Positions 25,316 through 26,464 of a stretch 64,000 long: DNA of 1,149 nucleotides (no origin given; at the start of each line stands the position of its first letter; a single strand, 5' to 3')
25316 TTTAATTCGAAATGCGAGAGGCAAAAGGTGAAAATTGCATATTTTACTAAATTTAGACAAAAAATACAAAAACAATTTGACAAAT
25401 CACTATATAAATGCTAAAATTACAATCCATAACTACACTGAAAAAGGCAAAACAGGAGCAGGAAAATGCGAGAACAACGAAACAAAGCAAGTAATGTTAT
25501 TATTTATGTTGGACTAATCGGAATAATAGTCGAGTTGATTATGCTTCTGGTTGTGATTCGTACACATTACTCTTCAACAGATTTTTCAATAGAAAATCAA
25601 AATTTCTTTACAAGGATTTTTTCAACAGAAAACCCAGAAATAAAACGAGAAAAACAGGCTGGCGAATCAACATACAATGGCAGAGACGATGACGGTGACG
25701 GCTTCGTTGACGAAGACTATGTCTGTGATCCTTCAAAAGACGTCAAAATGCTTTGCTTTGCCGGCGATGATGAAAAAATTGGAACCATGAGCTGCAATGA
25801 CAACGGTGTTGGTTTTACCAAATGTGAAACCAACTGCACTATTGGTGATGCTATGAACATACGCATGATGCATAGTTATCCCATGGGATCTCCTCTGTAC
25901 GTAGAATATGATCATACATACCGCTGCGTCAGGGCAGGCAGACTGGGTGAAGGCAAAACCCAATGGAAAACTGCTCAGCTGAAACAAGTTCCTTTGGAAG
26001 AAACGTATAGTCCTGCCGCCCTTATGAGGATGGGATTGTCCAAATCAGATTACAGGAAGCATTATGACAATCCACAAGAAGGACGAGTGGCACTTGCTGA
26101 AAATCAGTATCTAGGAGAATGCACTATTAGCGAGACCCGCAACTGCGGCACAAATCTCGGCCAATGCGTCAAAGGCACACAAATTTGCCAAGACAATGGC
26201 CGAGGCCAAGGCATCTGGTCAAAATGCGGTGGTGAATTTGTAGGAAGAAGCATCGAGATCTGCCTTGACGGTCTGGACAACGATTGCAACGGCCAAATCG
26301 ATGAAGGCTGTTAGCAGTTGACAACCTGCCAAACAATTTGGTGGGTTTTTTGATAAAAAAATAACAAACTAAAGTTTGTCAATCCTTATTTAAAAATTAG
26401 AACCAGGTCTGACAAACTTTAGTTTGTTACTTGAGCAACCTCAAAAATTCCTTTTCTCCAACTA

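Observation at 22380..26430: Five tandem single-gene units, each with its own near-consensus sigma70 promoter and a family of related terminators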

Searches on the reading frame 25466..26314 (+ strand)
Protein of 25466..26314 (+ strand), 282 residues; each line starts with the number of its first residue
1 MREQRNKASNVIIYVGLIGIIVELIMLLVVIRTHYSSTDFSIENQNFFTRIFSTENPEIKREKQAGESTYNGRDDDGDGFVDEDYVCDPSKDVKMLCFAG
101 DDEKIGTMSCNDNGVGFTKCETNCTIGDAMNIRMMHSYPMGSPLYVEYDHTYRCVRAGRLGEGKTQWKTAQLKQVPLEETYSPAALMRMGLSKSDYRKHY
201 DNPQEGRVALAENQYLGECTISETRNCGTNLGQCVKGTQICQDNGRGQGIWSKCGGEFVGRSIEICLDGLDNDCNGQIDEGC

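Call 6: search_protein_families(library=pfam, proteins=[window:25466-26314:+], max_evalue=0.1)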
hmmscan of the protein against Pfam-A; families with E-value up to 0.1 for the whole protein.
window:25466-26314:+ (282 aa): 1 family
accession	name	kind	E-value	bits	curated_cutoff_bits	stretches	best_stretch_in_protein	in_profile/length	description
PF11617.13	Cu-binding_MopE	-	8.2e-06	26.4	27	1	263-280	14-30/30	Putative metal-binding motif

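Call 48: find_related_loci(query=window:25466-26314:+, collection=metagenome_contigs, flank=10000)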
Query window:25466-26314:+ (282 aa) in metagenome_contigs; peptide patterns used: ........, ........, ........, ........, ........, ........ (x = any residue, [..] = any of these).
389 stretches matched a pattern; 91 encode a relative of the query (tblastn E <= 1e-3); the best 80 are kept; 80 distinct loci.
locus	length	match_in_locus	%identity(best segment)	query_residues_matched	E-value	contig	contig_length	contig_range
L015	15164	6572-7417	87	1-282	8e-161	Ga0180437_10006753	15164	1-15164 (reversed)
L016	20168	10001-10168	51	219-281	3e-10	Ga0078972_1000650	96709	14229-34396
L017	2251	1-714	27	53-282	5e-10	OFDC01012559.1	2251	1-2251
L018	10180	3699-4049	41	216-282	9e-10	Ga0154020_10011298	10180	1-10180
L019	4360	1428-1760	57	225-281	8e-9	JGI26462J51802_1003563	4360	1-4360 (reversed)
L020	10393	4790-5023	45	210-281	2e-8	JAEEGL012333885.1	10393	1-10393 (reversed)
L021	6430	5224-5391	47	218-281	2e-8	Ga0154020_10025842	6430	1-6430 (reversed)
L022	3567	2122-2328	41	210-280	2e-8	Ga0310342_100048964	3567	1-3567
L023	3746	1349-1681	55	225-281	2e-8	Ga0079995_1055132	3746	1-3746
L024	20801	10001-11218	54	47-282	4e-8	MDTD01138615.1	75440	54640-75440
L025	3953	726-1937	40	219-282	3e-8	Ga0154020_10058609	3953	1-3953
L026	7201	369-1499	54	219-281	5e-8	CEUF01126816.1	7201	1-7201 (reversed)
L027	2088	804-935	55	231-281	5e-8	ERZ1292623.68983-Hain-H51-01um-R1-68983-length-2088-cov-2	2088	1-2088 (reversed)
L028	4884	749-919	44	218-280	7e-8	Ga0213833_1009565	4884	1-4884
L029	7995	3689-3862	39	219-282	2e-7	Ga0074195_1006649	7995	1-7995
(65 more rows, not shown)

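Call 59: search_protein_families(library=ncbifam, proteins=[window:25466-26314:+], max_evalue=0.01)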
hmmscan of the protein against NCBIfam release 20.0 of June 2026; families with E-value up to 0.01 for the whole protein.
window:25466-26314:+ (282 aa): 1 family
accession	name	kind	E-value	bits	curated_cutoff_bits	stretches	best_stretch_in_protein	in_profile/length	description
NF033662.1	acid_disulf_rpt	repeat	0.00016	21.4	41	0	263-280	4-21/32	acidic double-disulfide repeat-containing protein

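Call 60: search_protein_families(library=padloc, proteins=[window:25466-26314:+], max_evalue=0.01)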
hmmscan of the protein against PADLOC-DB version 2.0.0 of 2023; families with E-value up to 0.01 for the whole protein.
window:25466-26314:+ (282 aa): 0 families

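Call 74: find_encoding_contigs(protein=window:25466-26314:+, flank=6000, max_places=10)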
Protein window:25466-26314:+ (282 aa): 11 contigs read that carry it; 4 places shown.
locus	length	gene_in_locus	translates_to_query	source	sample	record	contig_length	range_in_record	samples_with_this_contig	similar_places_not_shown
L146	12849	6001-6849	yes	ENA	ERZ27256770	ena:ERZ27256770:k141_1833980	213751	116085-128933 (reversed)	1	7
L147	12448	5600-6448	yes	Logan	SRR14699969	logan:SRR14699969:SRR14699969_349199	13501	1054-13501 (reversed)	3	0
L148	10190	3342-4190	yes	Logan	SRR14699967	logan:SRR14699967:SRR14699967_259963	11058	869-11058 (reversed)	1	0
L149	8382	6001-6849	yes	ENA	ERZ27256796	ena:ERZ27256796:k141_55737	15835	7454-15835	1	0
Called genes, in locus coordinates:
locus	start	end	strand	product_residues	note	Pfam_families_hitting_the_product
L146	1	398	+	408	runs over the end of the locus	PF09511:RNA_lig_T4_1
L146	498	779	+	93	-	PF01381:HTH_3 (weak)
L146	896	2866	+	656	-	PF11617:Cu-binding_MopE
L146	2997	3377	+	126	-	-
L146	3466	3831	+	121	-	-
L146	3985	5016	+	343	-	PF11617:Cu-binding_MopE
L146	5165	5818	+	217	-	-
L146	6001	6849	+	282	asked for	PF11617:Cu-binding_MopE (weak)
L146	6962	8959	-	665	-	PF22745:Nlig-Ia, PF01653:DNA_ligase_aden, PF03120:OB_DNA_ligase, PF03119:DNA_ligase_ZBD, PF14520:HHH_5 (faint), PF12826:HHH_2, PF00533:BRCT, PF12738:PTCB-BRCT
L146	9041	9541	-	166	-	-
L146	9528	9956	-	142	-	-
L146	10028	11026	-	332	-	PF00044:Gp_dh_N, PF02800:Gp_dh_C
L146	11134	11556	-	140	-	-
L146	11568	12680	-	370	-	PF02163:Peptidase_M50, PF00595:PDZ (weak), PF13180:PDZ_2, PF17820:PDZ_6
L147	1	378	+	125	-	?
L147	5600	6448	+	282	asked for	PF11617:Cu-binding_MopE (weak)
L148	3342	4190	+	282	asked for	PF11617:Cu-binding_MopE (weak)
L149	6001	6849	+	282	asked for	PF11617:Cu-binding_MopE (weak)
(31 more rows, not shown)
